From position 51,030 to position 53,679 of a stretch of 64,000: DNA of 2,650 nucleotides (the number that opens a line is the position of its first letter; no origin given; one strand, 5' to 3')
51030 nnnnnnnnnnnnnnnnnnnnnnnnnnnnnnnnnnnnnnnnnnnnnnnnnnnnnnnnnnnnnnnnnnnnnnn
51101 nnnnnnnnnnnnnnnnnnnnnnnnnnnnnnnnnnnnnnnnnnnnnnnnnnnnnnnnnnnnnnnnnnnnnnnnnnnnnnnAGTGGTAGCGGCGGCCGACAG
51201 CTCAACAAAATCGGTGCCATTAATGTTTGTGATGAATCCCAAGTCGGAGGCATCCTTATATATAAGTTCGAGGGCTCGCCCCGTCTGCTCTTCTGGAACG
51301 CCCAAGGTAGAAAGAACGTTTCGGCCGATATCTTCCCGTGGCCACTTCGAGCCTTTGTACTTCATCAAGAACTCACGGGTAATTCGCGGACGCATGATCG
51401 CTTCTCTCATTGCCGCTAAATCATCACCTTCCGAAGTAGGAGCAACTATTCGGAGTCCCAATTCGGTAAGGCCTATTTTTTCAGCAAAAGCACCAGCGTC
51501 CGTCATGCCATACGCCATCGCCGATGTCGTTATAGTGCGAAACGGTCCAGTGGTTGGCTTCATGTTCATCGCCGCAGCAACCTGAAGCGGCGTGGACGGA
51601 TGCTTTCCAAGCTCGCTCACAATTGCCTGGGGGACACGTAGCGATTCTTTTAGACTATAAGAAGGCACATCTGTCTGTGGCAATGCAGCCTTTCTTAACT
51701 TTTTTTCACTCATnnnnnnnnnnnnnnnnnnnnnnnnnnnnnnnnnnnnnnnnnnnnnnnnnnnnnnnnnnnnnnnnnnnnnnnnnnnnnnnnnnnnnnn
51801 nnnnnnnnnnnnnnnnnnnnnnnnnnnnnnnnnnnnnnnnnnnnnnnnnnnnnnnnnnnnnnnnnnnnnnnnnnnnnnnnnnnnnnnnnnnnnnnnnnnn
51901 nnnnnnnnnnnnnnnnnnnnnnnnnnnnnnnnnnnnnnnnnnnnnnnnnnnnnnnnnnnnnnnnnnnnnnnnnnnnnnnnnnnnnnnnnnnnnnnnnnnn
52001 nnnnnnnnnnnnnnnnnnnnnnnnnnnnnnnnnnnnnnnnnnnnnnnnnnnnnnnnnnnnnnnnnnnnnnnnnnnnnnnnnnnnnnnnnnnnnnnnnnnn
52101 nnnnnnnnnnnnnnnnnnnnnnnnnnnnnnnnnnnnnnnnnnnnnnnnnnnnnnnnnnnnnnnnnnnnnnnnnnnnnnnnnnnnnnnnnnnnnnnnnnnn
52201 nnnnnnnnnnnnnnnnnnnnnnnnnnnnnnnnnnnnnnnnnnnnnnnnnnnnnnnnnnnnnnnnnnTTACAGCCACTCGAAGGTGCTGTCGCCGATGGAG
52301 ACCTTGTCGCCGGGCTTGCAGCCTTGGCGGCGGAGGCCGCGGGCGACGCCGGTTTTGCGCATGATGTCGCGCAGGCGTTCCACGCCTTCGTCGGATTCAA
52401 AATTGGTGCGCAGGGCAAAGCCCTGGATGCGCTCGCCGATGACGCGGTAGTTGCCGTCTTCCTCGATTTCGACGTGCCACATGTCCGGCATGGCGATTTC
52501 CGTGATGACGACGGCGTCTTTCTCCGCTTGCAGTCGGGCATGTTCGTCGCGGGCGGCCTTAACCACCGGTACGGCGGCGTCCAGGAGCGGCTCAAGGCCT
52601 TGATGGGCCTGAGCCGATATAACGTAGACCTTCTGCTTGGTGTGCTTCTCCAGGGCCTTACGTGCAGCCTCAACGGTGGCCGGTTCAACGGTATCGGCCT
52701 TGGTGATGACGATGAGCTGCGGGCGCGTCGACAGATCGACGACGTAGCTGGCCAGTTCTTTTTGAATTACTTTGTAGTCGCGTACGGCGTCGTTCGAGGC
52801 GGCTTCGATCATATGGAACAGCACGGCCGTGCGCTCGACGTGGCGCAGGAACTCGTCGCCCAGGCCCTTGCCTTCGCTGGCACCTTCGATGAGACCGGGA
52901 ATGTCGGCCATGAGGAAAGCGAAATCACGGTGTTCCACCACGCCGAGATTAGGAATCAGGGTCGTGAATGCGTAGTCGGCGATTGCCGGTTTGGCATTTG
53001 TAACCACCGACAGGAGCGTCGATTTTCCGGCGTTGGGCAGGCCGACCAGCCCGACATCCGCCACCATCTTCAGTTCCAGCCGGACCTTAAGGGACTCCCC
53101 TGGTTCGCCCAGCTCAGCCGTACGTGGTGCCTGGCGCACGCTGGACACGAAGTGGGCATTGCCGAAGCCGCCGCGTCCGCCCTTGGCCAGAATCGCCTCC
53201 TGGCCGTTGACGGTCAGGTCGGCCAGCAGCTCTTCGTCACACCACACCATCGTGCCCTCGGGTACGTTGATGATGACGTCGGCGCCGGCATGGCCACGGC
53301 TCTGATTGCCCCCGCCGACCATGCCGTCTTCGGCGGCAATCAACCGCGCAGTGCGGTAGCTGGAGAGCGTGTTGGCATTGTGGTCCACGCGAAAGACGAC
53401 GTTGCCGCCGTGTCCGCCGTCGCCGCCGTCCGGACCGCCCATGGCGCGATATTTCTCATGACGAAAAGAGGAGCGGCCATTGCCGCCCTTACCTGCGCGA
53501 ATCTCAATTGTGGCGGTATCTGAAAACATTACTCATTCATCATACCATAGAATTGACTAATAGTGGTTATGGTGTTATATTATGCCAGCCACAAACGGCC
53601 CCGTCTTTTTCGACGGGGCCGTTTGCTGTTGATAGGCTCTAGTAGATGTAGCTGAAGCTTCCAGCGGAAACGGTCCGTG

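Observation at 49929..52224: COG4271-type TIR-like protein plus Cys-rich partner in an AT-rich islet bounded by two tRNA-Ala genes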

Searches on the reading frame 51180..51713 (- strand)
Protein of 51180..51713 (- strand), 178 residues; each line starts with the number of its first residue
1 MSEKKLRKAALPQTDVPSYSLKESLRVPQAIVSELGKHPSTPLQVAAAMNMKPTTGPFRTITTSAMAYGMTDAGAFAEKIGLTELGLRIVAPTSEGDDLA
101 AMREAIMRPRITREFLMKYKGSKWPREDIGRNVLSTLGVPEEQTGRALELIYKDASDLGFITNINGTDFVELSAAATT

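Call 37: search_solved_structures(query=A2, max_evalue=10, show_alignments=0)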
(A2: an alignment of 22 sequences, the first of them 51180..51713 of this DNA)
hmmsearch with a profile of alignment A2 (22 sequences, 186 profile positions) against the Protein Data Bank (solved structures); distinct sequences matched with E-value up to 10: 6.
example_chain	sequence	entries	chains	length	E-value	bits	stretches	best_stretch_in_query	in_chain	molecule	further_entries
9vnj_A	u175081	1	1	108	0.41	13.2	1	21-74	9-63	Trimeric autotransporter adhesin AtaA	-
6grb_A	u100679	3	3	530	0.65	12.5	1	6-53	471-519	Nuclease-like protein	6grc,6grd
8u9o_B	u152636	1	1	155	0.67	12.5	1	137-180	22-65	Anti-sigma-I factor RsgI9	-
3un7_A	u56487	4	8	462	0.98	11.9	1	41-82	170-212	Penicillin-binding protein A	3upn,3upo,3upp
7r0k_A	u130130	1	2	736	1.1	11.7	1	113-155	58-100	DNA polymerase I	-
3lo7_A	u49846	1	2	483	1.2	11.7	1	41-82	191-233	Penicillin-binding protein A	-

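Call 38: search_protein_families(library=phrogs, proteins=[window:51180-51713:-], max_evalue=1)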
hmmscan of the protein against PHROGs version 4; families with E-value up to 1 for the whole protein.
window:51180-51713:- (178 aa): 0 families

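Call 48: predict_structure(alignment_id=A2)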
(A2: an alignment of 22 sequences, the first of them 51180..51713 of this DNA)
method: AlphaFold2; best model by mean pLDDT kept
length: 178 residues; sequences in the alignment: 22
mean_pLDDT: 90.9   pTM: 0.83
mean pLDDT of the five models: 90.9, 90.8, 90.5, 88.7, 88.6
residues with pLDDT >= 90: 152; 70-90: 14; 50-70: 6; < 50: 6
segments of 3 or more residues with pLDDT < 50: 1-3, 176-178
pLDDT, mean of each block of 10 residues (from residue 1): 59 90 96 94 96 91 96 94 96 92 95 96 96 95 94 94 94 61
secondary structure, 60 per line:
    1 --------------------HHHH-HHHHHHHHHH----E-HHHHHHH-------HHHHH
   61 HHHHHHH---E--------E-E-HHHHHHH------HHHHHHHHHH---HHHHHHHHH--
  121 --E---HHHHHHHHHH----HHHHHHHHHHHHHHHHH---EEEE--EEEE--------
elements in order: H21-24 H26-35 H42-48 H56-67 H84-90 H97-106 H110-118 H127-136 H141-157 E161-164 E167-170

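Call 51: fold_search(model_id=the predicted structure, library=pdb)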
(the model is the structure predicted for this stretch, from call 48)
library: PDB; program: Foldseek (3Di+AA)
matches with E <= 10: 445; with E <= 0.001: 0
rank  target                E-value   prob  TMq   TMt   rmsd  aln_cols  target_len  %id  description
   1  2pjp_A                4.7e-02  0.57  0.21  0.28  10.9       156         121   10  Structure of the mRNA-binding domain of elongation factor SelB from E.coli in complex with SECIS RNA (released 2007-10-30)
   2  2isy_A                7.6e-02  0.44  0.24  0.28  11.3       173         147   13  Crystal structure of the nickel-activated two-domain iron-dependent regulator (IdeR) (released 2007-02-13)
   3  8tjj_C                1.0e-01  0.72  0.31  0.18  10.7       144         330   13  SAM-dependent methyltransferase RedM bound to SAM (released 2023-12-13)
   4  7b25_A                1.1e-01  0.33  0.23  0.28  10.9       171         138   13  DtxR-like iron-dependent regulator IdeR (Q43A variant) complexed with cobalt and its consensus DNA-binding sequence (released 2021-03-03)
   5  3lst_A                1.1e-01  0.77  0.31  0.19   8.7       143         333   14  Crystal Structure of CalO1, Methyltransferase in Calicheamicin Biosynthesis, SAH bound form (released 2010-03-02)
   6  7b24_A                1.1e-01  0.44  0.26  0.31  11.0       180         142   12  DtxR-like iron-dependent regulator IdeR (P39G variant) complexed with cobalt and its consensus DNA-binding sequence (released 2021-03-03)
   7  2fok_B                1.2e-01  0.96  0.49  0.18   8.5       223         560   14  STRUCTURE OF RESTRICTION ENDONUCLEASE FOKI (released 1998-06-17)
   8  5f8e_C                1.3e-01  0.69  0.30  0.17   9.0       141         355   13  Rv2258c-SAH (released 2016-06-29)
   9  7b1y_A                1.4e-01  0.38  0.25  0.31  11.4       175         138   12  DtxR-like iron-dependent regulator IdeR complexed with cobalt and its consensus DNA-binding sequence (released 2021-03-03)
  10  2uwm_B                1.4e-01  0.63  0.27  0.24  12.5       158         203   12  C-TERMINAL DOMAIN(WH2-WH4) OF ELONGATION FACTOR SELB IN COMPLEX WITH SECIS RNA (released 2007-05-08)
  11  8pw0_A                1.5e-01  0.75  0.32  0.39  11.4       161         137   17  Manganese-dependent transcriptional repressor DR2539 complexed with manganese and bound to dr1709 promotor (released 2024-05-08)
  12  8tjj_D                1.5e-01  0.66  0.32  0.19  11.2       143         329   12  SAM-dependent methyltransferase RedM bound to SAM (released 2023-12-13)
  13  8tjj_B                1.5e-01  0.60  0.29  0.18  10.9       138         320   13  SAM-dependent methyltransferase RedM bound to SAM (released 2023-12-13)
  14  5f8e_A                1.5e-01  0.57  0.28  0.17   9.1       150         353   14  Rv2258c-SAH (released 2016-06-29)
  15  2uwm_A                1.6e-01  0.60  0.27  0.25  12.7       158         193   12  C-TERMINAL DOMAIN(WH2-WH4) OF ELONGATION FACTOR SELB IN COMPLEX WITH SECIS RNA (released 2007-05-08)
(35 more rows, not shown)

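Call 61: fold_search(model_id=the predicted structure, library=viral)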
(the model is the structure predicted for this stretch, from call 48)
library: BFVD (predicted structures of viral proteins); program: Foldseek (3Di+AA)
matches with E <= 10: 362; with E <= 0.001: 0
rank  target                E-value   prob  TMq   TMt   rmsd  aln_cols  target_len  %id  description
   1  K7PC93                4.4e-02  0.87  0.26  0.36  12.0       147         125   17  Protein ORF112 [Cyprinid herpesvirus 1]
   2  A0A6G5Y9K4            5.4e-02  0.69  0.25  0.20  13.6       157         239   11  (no name in the UniProt tables at hand)
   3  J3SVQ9                6.0e-02  0.90  0.31  0.09  11.7       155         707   14  Uncharacterized protein [Caulobacter phage phiCbK]
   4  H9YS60                8.7e-02  0.80  0.34  0.28  12.2       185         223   17  (no name in the UniProt tables at hand)
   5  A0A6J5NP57            1.1e-01  0.69  0.28  0.32  15.8       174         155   13  Uncharacterized protein [uncultured Caudovirales phage]
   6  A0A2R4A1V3            1.2e-01  0.89  0.38  0.27   9.9       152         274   14  (no name in the UniProt tables at hand)
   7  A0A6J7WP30            1.6e-01  0.51  0.26  0.07  27.9       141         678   12  AAA domain containing protein [uncultured Caudovirales phage]
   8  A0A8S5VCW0            1.7e-01  0.97  0.42  0.40   4.3       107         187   13  FOKI RESTRICTION ENDONUCLEASE/DNA COMPLEX (ENDONUCLEASE-DNA), TYPE IIS, RESTRICTION.8A [Siphoviridae sp. ctDXu9]
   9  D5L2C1                2.0e-01  0.18  0.22  0.16  14.2       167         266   12  Uncharacterized protein [uncultured virus]
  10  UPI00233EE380         2.2e-01  0.47  0.29  0.31   8.0       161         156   12  (no name look-up for this kind of identifier)
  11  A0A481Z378            2.4e-01  0.28  0.24  0.12  16.2       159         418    9  3'-5' exonuclease [Pithovirus LCPAC101]
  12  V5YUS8                2.5e-01  0.75  0.23  0.43   4.5        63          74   25  Uncharacterized protein [Pseudomonas phage PPpW-3]
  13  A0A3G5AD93            2.7e-01  0.25  0.25  0.10  12.6       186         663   11  Cullin family protein [Hyperionvirus sp.]
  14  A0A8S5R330            3.1e-01  0.13  0.21  0.14  12.6       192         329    9  Thymidylate kinase [Siphoviridae sp. ct6d71]
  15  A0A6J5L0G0            3.3e-01  0.23  0.26  0.29  15.7       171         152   14  Uncharacterized protein [uncultured Caudovirales phage]
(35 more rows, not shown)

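Call 64: search_protein_representatives(alignment_id=A2)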
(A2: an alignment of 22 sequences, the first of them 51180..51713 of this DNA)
Query: 22 sequences, 186 profile positions. Proteins with E-value up to 0.001 (for the whole library): 2416; up to 1e-10: 943; up to 1e-30: 250. The best 150 are listed.
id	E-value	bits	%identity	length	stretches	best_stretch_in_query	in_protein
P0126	2.4e-79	281.3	-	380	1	8-183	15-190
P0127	1.1e-77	275.9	-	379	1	10-183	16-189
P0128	3.2e-76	271.1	-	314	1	10-184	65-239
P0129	1.1e-75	269.3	-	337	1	6-183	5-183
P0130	9.4e-74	263.1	-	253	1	7-183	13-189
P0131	9.0e-73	259.9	-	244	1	10-179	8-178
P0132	1.2e-72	259.5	-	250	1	8-183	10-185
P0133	1.5e-72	259.1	-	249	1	6-183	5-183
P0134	8.2e-71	253.5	-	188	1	8-182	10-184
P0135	2.8e-70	251.7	-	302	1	3-183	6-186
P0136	3.7e-70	251.3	-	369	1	1-183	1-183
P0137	3.8e-70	251.3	-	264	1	1-183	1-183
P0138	4.4e-70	251.1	-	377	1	8-183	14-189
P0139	1.2e-69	249.6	-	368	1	10-184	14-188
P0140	2.3e-69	248.7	-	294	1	9-182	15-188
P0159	5.8e-65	234.4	-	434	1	8-181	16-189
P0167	1.4e-63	229.9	-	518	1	10-182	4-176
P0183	4.6e-61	221.7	-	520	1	7-183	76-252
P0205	3.9e-57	208.9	-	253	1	8-153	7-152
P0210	1.9e-56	206.7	-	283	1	6-181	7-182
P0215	2.4e-55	203.0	-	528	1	5-181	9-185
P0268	3.6e-47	176.4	-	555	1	11-182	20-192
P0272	1.6e-46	174.3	-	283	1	12-183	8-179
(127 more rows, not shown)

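Call 66: search_protein_families(library=pfam, proteins=[P0167, P0183, P0215, P0268, P0159, P0135, P0140, P0210, P0272, P0205], max_evalue=0.01)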
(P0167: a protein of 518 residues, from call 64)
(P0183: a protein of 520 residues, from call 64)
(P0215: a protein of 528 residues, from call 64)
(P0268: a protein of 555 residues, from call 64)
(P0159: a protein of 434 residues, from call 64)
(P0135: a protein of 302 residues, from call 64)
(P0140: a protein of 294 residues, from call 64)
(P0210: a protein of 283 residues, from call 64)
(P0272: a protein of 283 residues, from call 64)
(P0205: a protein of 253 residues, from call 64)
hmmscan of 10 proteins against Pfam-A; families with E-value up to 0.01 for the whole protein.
P0167 (518 aa): 3 families
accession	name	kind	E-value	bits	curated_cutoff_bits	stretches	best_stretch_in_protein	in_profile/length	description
PF00069.31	Pkinase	-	2.4e-35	122.6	31.7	1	246-503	5-255/263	Protein kinase domain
PF07714.23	PK_Tyr_Ser-Thr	-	7.6e-27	94.7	23.1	1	244-501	3-250/258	Protein tyrosine and serine/threonine kinase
PF03109.22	ABC1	-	0.0063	16.1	22.9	0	323-407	140-221/244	ABC1 atypical kinase-like domain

P0183 (520 aa): 3 families
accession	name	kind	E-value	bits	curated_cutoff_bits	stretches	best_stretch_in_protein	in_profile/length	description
PF00069.31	Pkinase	-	2.2e-19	70.3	31.7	1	341-519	2-164/263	Protein kinase domain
PF07714.23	PK_Tyr_Ser-Thr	-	2e-11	44.1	23.1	1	342-503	3-154/258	Protein tyrosine and serine/threonine kinase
PF03109.22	ABC1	-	3.5e-05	23.5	22.9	1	422-505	141-221/244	ABC1 atypical kinase-like domain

P0215 (528 aa): 4 families
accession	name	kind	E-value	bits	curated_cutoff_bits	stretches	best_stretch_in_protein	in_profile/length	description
PF00069.31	Pkinase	-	1.7e-32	113.3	31.7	1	249-509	3-255/263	Protein kinase domain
PF07714.23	PK_Tyr_Ser-Thr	-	8.3e-24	84.7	23.1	1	248-506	2-250/258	Protein tyrosine and serine/threonine kinase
PF03109.22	ABC1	-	0.00033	20.3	22.9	1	329-407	141-216/244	ABC1 atypical kinase-like domain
PF17667.7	Pkinase_fungal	-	0.0013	18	24.1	1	340-435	276-369/387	Fungal protein kinase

P0268 (555 aa): 4 families
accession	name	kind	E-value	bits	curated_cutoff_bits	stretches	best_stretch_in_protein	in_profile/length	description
PF00069.31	Pkinase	-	6.1e-33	114.8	31.7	1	262-528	2-258/263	Protein kinase domain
PF07714.23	PK_Tyr_Ser-Thr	-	7e-20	71.9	23.1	1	263-523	3-251/258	Protein tyrosine and serine/threonine kinase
PF03109.22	ABC1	-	9.7e-05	22.1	22.9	1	343-420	142-214/244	ABC1 atypical kinase-like domain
PF01636.29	APH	-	0.0012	19.1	23.2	0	294-388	22-110/239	Phosphotransferase enzyme family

P0159 (434 aa): 1 family
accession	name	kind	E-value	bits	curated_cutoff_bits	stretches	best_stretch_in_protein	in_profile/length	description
PF10137.14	CAP12-PCTIR_TIR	-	7e-19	68.4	24.7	1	256-369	2-116/119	CAP12/Pycsar effector protein, TIR domain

P0135 (302 aa): 0 families

P0140 (294 aa): 0 families

P0210 (283 aa): 0 families

P0272 (283 aa): 0 families

P0205 (253 aa): 0 families

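Call 104: search_protein_families(library=padloc, proteins=[P0167, P0215, P0268, P0183], max_evalue=0.001)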
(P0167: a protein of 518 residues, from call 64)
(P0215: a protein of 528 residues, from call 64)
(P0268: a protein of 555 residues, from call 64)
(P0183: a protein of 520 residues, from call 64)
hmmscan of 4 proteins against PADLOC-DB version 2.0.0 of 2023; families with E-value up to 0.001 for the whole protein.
P0167 (518 aa): 34 families (the best 25 are shown)
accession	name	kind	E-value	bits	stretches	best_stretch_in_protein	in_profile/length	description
PDLC04042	PD-T4-6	-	1.9e-54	183.3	1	239-513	8-272/292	-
PDLC04053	PD-T4-6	-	7.9e-50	168.1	1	237-514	6-272/311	-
PDLC04138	mad6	-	2.9e-47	160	1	239-513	50-313/659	mads_6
PDLC04054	PD-T4-6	-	8.5e-46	155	1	238-513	8-273/347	-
PDLC04060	PD-T4-6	-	7.7e-45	151.7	1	241-513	9-269/486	-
PDLC04061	PD-T4-6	-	5e-43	146.3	1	240-514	16-284/510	-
PDLC04041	PD-T4-6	-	1.1e-41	141.5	1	268-506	48-286/443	-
PDLC04047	PD-T4-6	-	2e-40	136.9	1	241-502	11-261/327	-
PDLC04039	PD-T4-6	-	2.7e-40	136.8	1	232-507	6-269/458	-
PDLC04043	PD-T4-6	-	1.7e-38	130.8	1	240-501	15-265/452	-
PDLC04057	PD-T4-6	-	1.9e-34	117.4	1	269-511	29-268/443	-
PDLC04048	PD-T4-6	-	3e-34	116.9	1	242-471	12-228/354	-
PDLC04040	PD-T4-6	-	6.8e-34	115.5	1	264-515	10-268/547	-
PDLC04052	PD-T4-6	-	2.9e-33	113.8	1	240-515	9-279/496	-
PDLC01088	C3a189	-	4.9e-33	112.7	1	267-500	16-249/840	kinase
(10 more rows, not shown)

P0215 (528 aa): 34 families (the best 25 are shown)
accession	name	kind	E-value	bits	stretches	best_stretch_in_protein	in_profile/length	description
PDLC04042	PD-T4-6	-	4.4e-51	172.3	1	244-522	8-276/292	-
PDLC04138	mad6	-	2.5e-47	160.1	1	239-526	45-321/659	mads_6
PDLC04053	PD-T4-6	-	1.8e-45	153.7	1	241-524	5-277/311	-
PDLC04054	PD-T4-6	-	6.1e-43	145.6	1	238-516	3-271/347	-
PDLC04039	PD-T4-6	-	1.2e-40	137.9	1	241-510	10-267/458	-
PDLC04041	PD-T4-6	-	1.5e-40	137.7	1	236-515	19-290/443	-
PDLC04060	PD-T4-6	-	6.5e-38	128.9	1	244-522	7-273/486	-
PDLC04043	PD-T4-6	-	1.3e-36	124.7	1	246-497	16-252/452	-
PDLC04061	PD-T4-6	-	1.8e-36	124.7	1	245-510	16-275/510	-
PDLC04047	PD-T4-6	-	3.1e-34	116.5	1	244-525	9-279/327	-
PDLC04048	PD-T4-6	-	2e-29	101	1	245-489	10-239/354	-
PDLC04052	PD-T4-6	-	1.1e-28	98.7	1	242-526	6-284/496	-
PDLC04040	PD-T4-6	-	3e-28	96.9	1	277-495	18-242/547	-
PDLC01088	C3a189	-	6.3e-28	95.8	1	278-506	22-250/840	kinase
PDLC04057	PD-T4-6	-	3.4e-27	93.6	1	280-524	35-276/443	-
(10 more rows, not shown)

P0268 (555 aa): 34 families (the best 25 are shown)
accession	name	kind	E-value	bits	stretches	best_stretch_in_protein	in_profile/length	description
PDLC04042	PD-T4-6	-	8.1e-47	158.3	1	260-534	10-272/292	-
PDLC04138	mad6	-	2.6e-42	143.5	1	254-536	46-315/659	mads_6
PDLC04061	PD-T4-6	-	2.6e-40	137.4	1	259-535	16-284/510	-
PDLC04053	PD-T4-6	-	1.8e-38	130.8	1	260-534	10-271/311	-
PDLC04060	PD-T4-6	-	2.3e-34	117.1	1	261-534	10-269/486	-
PDLC04047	PD-T4-6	-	1.3e-33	114.5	1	260-533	11-271/327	-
PDLC04054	PD-T4-6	-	1.5e-32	111.4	1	254-535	5-274/347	-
PDLC04041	PD-T4-6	-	5.5e-32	109.5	1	251-531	20-290/443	-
PDLC04057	PD-T4-6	-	3.1e-31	106.8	1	294-535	35-271/443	-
PDLC04039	PD-T4-6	-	3e-29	100.3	1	253-527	8-268/458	-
PDLC04043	PD-T4-6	-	3.1e-29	100.3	1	259-534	15-277/452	-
PDLC01088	C3a189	-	5.2e-27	92.7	1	291-522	21-250/840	kinase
PDLC04040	PD-T4-6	-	1.9e-26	90.9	1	290-534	17-265/547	-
PDLC04052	PD-T4-6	-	2.5e-25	87.7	1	290-529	32-271/496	-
PDLC04064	PD-T4-6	-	8.4e-25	85.5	1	256-534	17-280/369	-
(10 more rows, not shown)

P0183 (520 aa): 35 families (the best 25 are shown)
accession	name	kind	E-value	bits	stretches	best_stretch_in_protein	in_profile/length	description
PDLC04042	PD-T4-6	-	2.1e-29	101.1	1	337-517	8-177/292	-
PDLC04138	mad6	-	1.6e-26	91.4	1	337-518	50-222/659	mads_6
PDLC04053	PD-T4-6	-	1.6e-25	88.2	1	337-517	8-177/311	-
PDLC04047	PD-T4-6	-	1.5e-21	74.8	1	340-518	12-178/327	-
PDLC04054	PD-T4-6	-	2.2e-21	74.6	1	334-519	6-180/347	-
PDLC04061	PD-T4-6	-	6.2e-21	73.5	1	337-515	15-186/510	-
PDLC04043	PD-T4-6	-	7.2e-21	72.8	1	339-517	16-181/452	-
PDLC04041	PD-T4-6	-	3.2e-20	70.8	1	336-517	26-199/443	-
PDLC04060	PD-T4-6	-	6.4e-19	66.2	1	340-518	10-175/486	-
PDLC04039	PD-T4-6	-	1.8e-18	64.8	1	332-517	8-180/458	-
PDLC04048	PD-T4-6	-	6.4e-18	63.2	1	340-518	12-178/354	-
PDLC04057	PD-T4-6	-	3.2e-14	50.8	1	369-518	31-176/443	-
PDLC04040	PD-T4-6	-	5.3e-14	49.8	1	365-503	13-154/547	-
PDLC04056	PD-T4-6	-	6.6e-14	49.8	1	423-514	82-170/415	-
PDLC01088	C3a189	-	1e-13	48.7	1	367-500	18-149/840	kinase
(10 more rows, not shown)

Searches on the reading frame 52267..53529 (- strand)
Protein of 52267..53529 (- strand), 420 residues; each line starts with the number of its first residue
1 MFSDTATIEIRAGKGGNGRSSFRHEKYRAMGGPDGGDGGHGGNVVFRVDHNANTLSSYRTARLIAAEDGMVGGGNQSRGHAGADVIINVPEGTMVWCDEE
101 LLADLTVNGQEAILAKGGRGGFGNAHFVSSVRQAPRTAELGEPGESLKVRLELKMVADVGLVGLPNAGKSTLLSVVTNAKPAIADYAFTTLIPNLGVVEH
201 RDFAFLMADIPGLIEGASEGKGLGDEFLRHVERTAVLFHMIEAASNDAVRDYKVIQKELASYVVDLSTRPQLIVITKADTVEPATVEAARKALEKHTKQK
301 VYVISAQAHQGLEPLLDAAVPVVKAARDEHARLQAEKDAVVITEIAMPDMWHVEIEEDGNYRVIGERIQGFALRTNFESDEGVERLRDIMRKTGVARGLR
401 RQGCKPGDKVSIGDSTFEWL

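Call 4: search_protein_families(library=pfam, proteins=[window:52267-53529:-], max_evalue=1)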
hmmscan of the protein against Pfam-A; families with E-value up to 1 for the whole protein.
window:52267-53529:- (420 aa): 13 families
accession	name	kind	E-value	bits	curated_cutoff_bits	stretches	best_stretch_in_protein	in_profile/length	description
PF01018.28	GTP1_OBG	-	5.1e-53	179.3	27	1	4-155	2-155/155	GTP1/OBG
PF01926.29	MMR_HSR1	-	1.1e-23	83.9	21.9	1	158-277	1-113/113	50S ribosome-binding GTPase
PF09269.16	DUF1967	-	2.3e-18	66.4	27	1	354-419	2-70/70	Domain of unknown function (DUF1967)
PF02421.24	FeoB_N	-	7.5e-11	42.2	27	1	159-318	3-155/156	Ferrous iron transport protein B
PF10662.15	PduV-EutP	-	0.00016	21.9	21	1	246-316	67-138/143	Ethanolamine utilisation - propanediol utilisation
PF00025.27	Arf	-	0.00055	19.9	22.3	1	159-310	17-161/174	ADP-ribosylation factor family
PF00009.33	GTP_EFTU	-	0.0086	16.1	26.5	1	252-322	106-185/188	Elongation factor Tu GTP binding domain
PF03193.22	RsgA_GTPase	-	0.0092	16.3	30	1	269-316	54-101/174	RsgA GTPase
PF19993.5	DO-GTPase2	-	0.014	15.5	27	0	159-175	3-19/226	Double-GTPase 2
PF16897.10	MMR_HSR1_Xtn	-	0.026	14.9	35.2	1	270-317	57-98/106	C-terminal region of MMR_HSR1 domain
PF03308.22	MeaB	-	0.029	13.8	23.1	0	158-177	35-54/273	Methylmalonyl Co-A mutase-associated GTPase MeaB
PF21865.2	TLN1-like_RS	-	0.13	12.8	27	1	280-333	18-71/165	Talin 1-like, rod segment domain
PF00005.33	ABC_tran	-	0.18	12.8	25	1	149-179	4-34/137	ABC transporter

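Call 79: list_cluster_members(proteins=[P0001, P0121, window:52267-53529:-])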
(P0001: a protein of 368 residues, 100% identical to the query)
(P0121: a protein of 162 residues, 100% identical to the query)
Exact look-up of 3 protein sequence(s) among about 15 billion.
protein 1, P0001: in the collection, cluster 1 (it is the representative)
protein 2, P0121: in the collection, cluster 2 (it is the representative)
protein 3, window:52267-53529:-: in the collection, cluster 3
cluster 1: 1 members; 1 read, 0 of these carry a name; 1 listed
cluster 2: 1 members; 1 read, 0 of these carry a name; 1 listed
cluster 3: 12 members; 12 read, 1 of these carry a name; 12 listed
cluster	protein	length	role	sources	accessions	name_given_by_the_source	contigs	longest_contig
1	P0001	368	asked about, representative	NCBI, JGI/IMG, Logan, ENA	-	-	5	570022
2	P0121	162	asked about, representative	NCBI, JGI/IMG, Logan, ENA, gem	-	-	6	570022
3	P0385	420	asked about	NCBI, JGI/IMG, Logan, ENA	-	-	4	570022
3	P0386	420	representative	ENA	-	-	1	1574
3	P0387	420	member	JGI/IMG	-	GTP-binding protein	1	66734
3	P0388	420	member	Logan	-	-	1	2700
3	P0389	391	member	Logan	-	-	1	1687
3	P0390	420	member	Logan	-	-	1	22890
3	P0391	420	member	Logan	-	-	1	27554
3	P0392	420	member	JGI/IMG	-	-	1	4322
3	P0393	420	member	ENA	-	-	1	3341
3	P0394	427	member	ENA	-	-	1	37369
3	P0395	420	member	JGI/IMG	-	-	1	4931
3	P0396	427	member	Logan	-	-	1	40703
